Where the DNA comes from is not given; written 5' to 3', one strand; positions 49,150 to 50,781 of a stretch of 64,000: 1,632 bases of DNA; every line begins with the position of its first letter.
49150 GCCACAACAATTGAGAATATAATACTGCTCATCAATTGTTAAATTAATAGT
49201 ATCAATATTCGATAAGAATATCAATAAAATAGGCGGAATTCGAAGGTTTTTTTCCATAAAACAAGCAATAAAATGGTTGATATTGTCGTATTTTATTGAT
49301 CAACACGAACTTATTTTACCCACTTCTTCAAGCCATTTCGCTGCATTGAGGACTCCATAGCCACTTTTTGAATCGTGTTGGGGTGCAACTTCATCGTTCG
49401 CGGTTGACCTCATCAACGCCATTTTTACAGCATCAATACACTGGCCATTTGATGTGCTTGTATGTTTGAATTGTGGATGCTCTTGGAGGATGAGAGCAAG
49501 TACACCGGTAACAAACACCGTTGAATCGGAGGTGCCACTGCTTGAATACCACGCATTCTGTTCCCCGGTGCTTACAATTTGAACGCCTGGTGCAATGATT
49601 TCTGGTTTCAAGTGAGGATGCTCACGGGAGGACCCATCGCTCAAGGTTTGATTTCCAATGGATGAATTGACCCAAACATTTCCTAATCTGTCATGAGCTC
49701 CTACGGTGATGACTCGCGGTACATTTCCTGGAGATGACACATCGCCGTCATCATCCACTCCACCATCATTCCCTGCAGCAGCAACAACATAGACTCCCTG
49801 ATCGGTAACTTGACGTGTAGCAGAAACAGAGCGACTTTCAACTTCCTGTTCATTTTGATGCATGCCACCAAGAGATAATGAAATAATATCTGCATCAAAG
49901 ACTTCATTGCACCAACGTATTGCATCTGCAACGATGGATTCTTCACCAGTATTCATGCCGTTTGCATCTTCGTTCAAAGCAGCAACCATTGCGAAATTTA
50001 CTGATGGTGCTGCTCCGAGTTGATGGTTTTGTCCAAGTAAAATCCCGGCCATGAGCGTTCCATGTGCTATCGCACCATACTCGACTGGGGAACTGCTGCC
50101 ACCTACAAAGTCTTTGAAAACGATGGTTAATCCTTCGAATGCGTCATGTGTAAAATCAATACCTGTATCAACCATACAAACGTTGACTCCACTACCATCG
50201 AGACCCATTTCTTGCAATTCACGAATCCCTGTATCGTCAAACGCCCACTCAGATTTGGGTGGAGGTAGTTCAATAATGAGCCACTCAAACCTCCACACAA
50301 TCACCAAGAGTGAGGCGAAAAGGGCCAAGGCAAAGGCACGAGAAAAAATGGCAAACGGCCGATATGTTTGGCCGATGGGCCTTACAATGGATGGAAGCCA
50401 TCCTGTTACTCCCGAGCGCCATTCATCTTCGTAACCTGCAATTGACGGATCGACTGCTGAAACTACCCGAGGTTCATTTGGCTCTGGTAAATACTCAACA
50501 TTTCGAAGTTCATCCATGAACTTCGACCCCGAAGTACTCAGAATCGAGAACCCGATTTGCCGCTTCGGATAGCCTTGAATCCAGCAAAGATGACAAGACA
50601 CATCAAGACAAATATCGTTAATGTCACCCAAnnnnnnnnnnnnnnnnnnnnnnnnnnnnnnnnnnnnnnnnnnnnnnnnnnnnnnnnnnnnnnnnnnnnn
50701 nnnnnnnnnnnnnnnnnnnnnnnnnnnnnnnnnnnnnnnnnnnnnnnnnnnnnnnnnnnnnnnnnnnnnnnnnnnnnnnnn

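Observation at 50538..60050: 3,170-aa oligosaccharyltransferase: AglB/STT3 core fused to a ~1,750-aa beta-sandwich array with a second, C-terminal membrane anchor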

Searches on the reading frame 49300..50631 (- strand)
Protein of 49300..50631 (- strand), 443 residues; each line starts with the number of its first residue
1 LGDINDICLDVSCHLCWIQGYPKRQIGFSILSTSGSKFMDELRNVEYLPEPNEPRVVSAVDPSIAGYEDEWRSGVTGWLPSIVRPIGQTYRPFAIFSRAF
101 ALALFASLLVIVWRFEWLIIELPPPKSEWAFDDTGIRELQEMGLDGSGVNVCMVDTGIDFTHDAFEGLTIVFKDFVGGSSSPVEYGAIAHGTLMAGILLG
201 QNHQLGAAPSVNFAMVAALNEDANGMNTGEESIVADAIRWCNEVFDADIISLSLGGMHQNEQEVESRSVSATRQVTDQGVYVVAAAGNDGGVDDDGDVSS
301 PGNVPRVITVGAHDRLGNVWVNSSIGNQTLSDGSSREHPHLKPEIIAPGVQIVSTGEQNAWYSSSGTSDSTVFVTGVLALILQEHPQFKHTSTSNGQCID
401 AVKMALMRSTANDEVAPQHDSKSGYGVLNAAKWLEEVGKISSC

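Call 9: search_protein_families(library=pfam, proteins=[window:49300-50631:-], max_evalue=0.001)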
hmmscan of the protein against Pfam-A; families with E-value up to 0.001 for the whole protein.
window:49300-50631:- (443 aa): 1 family
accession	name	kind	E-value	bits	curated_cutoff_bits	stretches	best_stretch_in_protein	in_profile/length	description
PF00082.27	Peptidase_S8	-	3.3e-34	118.9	21.8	1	146-426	1-288/288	Subtilase family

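Call 63: search_protein_families(library=ncbifam, proteins=[window:49300-50517:-], max_evalue=0.01)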
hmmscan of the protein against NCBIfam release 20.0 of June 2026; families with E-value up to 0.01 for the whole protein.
window:49300-50517:- (405 aa): 8 families
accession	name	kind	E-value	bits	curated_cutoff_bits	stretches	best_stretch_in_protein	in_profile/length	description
TIGR03921.1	T7SS_mycosin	equivalog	5.8e-32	111.2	278.75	1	107-396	11-285/353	type VII secretion-associated serine protease mycosin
NF040808.2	CspC_non_triad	exception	1.8e-15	56.4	675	1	267-400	428-553/556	bile acid germinant receptor pseudoprotease CspC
TIGR03895.1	protease_PatA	subfamily_domain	1.5e-14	53.7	421.05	1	152-371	1-199/606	PatA/PatG family cyanobactin maturation protease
NF040809.1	germ_prot_CspBA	exception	2.8e-13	48.4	1250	1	268-397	976-1096/1099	bifunctional germination protease/germinant receptor pseudoprotease CspBA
NF049966.1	QH_SP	equivalog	6.1e-09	35.6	165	1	113-353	2-201/219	subtilisin-like serine protease QhpE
NF040553.1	SGO_0316_fam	subfamily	1e-05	23.4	1400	0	302-380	666-742/1486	SGO_0316/SGO_0317 family LPXTG-anchored serine peptidase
NF033595.1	denti_PrtP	equivalog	4.2e-05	22.4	300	1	307-394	414-503/606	dentilisin complex serine proteinase subunit PrtP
NF051851.1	AtpSerPepEprS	equivalog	0.00032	18.8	1700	0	307-397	281-364/988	autotransporter serine peptidase EprS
